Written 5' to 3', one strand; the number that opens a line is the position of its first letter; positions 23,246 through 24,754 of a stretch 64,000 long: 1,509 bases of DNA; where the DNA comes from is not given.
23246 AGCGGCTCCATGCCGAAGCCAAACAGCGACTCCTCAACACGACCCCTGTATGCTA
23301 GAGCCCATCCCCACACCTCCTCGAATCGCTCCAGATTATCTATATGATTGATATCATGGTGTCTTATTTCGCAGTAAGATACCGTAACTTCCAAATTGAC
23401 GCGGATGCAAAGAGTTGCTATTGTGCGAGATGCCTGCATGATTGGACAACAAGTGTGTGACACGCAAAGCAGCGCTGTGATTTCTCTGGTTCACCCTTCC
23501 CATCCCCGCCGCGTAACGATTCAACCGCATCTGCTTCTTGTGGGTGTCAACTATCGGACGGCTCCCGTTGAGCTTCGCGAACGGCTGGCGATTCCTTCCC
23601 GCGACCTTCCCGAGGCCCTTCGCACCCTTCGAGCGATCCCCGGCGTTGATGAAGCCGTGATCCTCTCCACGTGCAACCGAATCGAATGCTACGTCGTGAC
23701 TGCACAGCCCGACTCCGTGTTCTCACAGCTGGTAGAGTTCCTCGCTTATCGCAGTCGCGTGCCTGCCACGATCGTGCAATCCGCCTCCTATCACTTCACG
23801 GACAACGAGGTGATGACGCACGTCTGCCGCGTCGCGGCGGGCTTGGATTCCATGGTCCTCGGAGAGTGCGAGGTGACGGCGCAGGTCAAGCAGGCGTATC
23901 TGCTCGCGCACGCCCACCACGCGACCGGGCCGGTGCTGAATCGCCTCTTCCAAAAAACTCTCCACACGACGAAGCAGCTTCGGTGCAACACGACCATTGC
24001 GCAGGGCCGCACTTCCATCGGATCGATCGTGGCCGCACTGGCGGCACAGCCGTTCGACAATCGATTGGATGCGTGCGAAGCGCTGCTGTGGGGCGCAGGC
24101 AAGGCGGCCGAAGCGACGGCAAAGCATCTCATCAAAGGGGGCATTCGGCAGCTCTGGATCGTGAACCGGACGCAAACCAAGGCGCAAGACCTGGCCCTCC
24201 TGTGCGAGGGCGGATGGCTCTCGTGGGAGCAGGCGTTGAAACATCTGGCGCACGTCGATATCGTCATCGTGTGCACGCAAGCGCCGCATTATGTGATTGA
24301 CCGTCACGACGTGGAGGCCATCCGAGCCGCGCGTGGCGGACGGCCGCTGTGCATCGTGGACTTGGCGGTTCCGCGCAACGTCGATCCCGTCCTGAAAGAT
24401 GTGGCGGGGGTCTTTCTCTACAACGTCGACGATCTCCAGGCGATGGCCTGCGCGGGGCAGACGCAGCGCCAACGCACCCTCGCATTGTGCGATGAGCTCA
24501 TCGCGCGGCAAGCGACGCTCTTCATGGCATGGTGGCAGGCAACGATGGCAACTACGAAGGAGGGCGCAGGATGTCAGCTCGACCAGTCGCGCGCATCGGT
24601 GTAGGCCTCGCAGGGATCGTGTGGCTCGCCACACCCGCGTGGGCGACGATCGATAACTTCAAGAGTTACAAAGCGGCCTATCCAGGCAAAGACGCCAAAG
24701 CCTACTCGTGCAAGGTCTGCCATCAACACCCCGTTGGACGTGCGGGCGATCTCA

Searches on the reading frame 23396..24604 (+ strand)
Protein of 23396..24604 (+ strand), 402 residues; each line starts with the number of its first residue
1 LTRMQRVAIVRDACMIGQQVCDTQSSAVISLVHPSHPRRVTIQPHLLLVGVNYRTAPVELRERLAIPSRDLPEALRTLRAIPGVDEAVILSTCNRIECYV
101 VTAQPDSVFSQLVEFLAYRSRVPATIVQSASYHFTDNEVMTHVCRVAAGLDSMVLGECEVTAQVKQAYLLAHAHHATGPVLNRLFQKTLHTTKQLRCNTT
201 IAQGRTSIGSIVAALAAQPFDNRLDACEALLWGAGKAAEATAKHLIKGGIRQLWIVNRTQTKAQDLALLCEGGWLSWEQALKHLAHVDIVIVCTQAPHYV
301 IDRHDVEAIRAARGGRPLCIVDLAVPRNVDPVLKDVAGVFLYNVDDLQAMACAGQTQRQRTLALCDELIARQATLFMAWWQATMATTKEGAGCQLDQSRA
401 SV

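Call 3: search_protein_families(library=pfam, proteins=[window:23396-24604:+], max_evalue=0.1)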
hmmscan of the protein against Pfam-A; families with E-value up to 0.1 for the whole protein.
window:23396-24604:+ (402 aa): 4 families
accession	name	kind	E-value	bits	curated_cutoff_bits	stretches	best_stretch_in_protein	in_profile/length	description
PF05201.20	GlutR_N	-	2.1e-46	157.9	27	1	49-199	1-151/151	Glutamyl-tRNAGlu reductase, N-terminal domain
PF01488.26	Shikimate_DH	-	1.6e-34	119.4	24.3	1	215-349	2-137/138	Shikimate / quinate 5-dehydrogenase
PF03807.23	F420_oxidored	-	0.0044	18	21.6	1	230-299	4-72/94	NADP oxidoreductase coenzyme F420-dependent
PF13241.12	NAD_binding_7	-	0.045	14.8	22.1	0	224-298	5-73/104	Putative NAD(P)-binding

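Call 4: search_protein_families(library=ncbifam, proteins=[window:23396-24604:+], max_evalue=0.1)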
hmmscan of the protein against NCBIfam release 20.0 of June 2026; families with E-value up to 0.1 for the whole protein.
window:23396-24604:+ (402 aa): 16 families
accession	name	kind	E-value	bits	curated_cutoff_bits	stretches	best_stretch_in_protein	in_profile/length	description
TIGR01035.1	hemA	equivalog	7.4e-93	311.7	209.55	1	47-386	2-339/416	glutamyl-tRNA reductase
NF000744.0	PRK00045.1-3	equivalog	1.6e-86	291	429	1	45-386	2-347/447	glutamyl-tRNA reductase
NF000750.0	PRK00045.3-4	equivalog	1.5e-47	162.6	289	1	51-379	8-331/439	glutamyl-tRNA reductase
NF010548.0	PRK13940.1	equivalog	1.3e-41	142.8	469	1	48-362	5-311/414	glutamyl-tRNA reductase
NF000752.0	PRK00045.4-2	equivalog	3.3e-24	85.8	381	1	86-372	46-306/412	glutamyl-tRNA reductase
NF001909.0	PRK00676.1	equivalog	4.1e-24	85.3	478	1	48-262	5-210/338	glutamyl-tRNA reductase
NF000751.1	PRK00045.4-1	equivalog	2.1e-19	69.9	478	1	86-292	46-247/426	glutamyl-tRNA reductase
TIGR00507.1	aroE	equivalog_domain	1.1e-07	31.2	200.2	1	226-323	117-213/270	shikimate dehydrogenase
NF001310.0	PRK00258.1-2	equivalog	1.4e-06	27.6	221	1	221-293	116-193/279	shikimate dehydrogenase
NF006802.0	PRK09310.1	equivalog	1.7e-06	27.1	598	1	231-299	337-402/477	bifunctional 3-dehydroquinate dehydratase/shikimate dehydrogenase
NF001312.0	PRK00258.1-4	equivalog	3.6e-06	26.5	295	1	213-269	115-170/285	shikimate dehydrogenase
TIGR01809.1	Shik-DH-AROM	equivalog_domain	6.6e-05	22.2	196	1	204-267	103-166/282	shikimate dehydrogenase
NF001319.0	PRK00258.3-3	equivalog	0.0007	18.7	252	1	226-294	122-192/279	shikimate dehydrogenase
NF001311.0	PRK00258.1-3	equivalog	0.0014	17.9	235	1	203-303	101-203/279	shikimate dehydrogenase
NF009201.0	PRK12549.1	subfamily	0.014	14.6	235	1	228-267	131-170/286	shikimate dehydrogenase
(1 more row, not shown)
